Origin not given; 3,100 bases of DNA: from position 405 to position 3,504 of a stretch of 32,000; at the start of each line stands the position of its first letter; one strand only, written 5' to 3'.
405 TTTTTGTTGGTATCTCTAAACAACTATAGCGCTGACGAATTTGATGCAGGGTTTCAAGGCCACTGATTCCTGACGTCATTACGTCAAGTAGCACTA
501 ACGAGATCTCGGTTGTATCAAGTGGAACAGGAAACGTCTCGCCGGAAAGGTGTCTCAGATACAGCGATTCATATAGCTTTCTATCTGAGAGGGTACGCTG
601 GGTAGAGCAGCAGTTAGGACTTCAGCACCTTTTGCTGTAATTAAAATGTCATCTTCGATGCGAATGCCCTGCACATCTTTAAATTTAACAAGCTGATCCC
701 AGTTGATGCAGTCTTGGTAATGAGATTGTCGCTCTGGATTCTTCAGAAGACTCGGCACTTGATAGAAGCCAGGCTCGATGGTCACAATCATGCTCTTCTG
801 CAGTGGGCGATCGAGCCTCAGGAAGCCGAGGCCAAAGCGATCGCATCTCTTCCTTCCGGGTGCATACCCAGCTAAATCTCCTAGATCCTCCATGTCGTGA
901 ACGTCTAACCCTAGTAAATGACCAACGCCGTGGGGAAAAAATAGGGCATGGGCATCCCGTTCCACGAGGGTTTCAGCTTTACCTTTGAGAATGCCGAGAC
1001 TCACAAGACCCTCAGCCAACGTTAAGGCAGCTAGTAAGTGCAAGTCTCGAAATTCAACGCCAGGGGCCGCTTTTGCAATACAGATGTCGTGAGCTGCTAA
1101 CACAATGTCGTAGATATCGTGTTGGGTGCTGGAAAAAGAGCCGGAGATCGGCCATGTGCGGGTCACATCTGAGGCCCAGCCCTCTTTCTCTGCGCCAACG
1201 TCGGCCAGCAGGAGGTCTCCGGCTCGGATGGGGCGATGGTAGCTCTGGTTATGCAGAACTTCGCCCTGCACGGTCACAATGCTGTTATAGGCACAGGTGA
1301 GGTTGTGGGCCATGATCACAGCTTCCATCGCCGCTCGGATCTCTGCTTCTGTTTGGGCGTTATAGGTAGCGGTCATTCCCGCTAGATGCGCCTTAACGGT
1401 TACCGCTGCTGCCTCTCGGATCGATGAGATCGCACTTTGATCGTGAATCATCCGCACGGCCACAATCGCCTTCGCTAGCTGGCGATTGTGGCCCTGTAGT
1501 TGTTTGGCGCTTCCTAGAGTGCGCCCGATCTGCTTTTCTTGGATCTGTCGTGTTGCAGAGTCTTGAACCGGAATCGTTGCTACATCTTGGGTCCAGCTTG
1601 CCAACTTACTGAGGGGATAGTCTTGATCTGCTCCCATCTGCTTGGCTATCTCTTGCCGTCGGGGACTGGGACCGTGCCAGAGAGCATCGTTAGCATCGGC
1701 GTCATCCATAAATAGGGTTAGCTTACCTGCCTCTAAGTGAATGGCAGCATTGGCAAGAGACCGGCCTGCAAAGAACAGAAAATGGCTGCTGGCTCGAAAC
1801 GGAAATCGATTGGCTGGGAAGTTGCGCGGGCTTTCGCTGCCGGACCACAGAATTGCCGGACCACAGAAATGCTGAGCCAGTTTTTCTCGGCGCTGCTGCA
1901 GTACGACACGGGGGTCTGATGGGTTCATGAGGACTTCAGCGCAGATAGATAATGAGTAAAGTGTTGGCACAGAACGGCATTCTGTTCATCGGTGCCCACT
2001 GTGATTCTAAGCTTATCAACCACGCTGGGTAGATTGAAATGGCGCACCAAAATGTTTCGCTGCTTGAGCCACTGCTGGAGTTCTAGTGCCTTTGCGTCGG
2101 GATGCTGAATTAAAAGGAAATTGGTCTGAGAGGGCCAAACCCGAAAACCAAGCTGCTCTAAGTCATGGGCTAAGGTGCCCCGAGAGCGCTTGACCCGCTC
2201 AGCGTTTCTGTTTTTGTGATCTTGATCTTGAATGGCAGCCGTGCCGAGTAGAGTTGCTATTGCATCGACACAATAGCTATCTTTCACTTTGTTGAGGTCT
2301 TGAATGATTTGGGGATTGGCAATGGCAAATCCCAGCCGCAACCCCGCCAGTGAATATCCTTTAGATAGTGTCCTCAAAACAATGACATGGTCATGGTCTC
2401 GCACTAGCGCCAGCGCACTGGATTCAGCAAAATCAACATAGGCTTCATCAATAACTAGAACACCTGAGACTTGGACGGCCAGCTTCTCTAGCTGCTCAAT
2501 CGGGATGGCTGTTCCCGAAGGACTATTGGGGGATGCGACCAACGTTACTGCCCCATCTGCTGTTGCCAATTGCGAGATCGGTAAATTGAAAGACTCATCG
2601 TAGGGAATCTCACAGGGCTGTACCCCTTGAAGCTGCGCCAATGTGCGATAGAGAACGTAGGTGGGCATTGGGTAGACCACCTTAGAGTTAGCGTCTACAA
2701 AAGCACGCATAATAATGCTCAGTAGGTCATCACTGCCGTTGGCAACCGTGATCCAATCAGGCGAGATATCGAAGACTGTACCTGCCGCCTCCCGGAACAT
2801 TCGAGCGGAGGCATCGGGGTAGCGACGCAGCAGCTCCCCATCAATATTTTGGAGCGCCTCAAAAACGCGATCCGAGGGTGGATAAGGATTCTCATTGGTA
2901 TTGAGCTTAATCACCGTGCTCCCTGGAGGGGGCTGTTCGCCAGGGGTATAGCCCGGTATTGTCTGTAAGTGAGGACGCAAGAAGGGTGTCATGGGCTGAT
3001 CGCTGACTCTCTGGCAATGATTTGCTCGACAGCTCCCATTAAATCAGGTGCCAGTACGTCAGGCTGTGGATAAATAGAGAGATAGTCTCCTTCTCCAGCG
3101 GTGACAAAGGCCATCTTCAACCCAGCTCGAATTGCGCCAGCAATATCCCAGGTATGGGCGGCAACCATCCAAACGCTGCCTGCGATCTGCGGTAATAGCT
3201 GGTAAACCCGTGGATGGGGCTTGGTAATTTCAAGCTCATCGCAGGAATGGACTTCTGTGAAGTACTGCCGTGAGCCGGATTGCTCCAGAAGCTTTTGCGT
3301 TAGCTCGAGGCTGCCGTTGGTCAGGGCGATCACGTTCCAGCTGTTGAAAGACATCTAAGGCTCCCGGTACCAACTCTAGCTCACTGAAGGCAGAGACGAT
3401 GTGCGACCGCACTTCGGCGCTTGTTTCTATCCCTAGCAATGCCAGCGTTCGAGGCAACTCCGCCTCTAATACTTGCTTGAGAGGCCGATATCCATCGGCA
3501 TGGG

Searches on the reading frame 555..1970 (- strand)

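Call 39: search_protein_families(library=pfam, proteins=[window:555-1970:-], max_evalue=0.001)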
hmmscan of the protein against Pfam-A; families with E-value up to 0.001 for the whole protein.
window:555-1970:- (471 aa): 2 families
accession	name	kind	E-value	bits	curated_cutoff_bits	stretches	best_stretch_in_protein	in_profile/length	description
PF00557.29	Peptidase_M24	-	8.3e-46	156.8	23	1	183-446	2-208/208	Metallopeptidase family M24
PF05195.22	AMP_N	-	7.2e-16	58.4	24.6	1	25-129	2-112/121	Aminopeptidase P, N-terminal domain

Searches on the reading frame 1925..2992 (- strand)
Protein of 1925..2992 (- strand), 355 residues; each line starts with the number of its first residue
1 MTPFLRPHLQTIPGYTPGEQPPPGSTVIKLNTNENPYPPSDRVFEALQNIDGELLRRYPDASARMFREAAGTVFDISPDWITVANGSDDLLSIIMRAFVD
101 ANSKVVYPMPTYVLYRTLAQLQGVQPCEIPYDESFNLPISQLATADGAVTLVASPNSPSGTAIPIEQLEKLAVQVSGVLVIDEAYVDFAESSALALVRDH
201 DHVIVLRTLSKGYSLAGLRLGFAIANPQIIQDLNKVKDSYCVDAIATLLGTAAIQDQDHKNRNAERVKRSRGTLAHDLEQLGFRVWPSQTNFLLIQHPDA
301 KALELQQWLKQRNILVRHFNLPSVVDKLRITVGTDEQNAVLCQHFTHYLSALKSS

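Call 39: search_protein_families(library=pfam, proteins=[window:1925-2992:-], max_evalue=0.001)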
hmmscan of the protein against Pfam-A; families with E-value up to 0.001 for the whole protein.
window:1925-2992:- (355 aa): 2 families
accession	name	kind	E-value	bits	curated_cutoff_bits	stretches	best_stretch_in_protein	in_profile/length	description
PF00155.27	Aminotran_1_2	-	1.9e-60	205.4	19.7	1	26-344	2-360/361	Aminotransferase class I and II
PF04864.19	Alliinase_C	-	0.00015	21.3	22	1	80-226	68-209/363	Allinase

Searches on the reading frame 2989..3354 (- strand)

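Call 39: search_protein_families(library=pfam, proteins=[window:2989-3354:-], max_evalue=0.001)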
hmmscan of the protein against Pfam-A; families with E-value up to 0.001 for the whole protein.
window:2989-3354:- (121 aa): 2 families
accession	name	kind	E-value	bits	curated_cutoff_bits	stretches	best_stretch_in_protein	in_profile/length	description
PF00702.32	Hydrolase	-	2e-06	28.8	26.4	1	7-78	116-191/191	haloacid dehalogenase-like hydrolase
PF13419.12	HAD_2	-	1.4e-05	25.7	23.8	1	11-84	101-178/178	Haloacid dehalogenase-like hydrolase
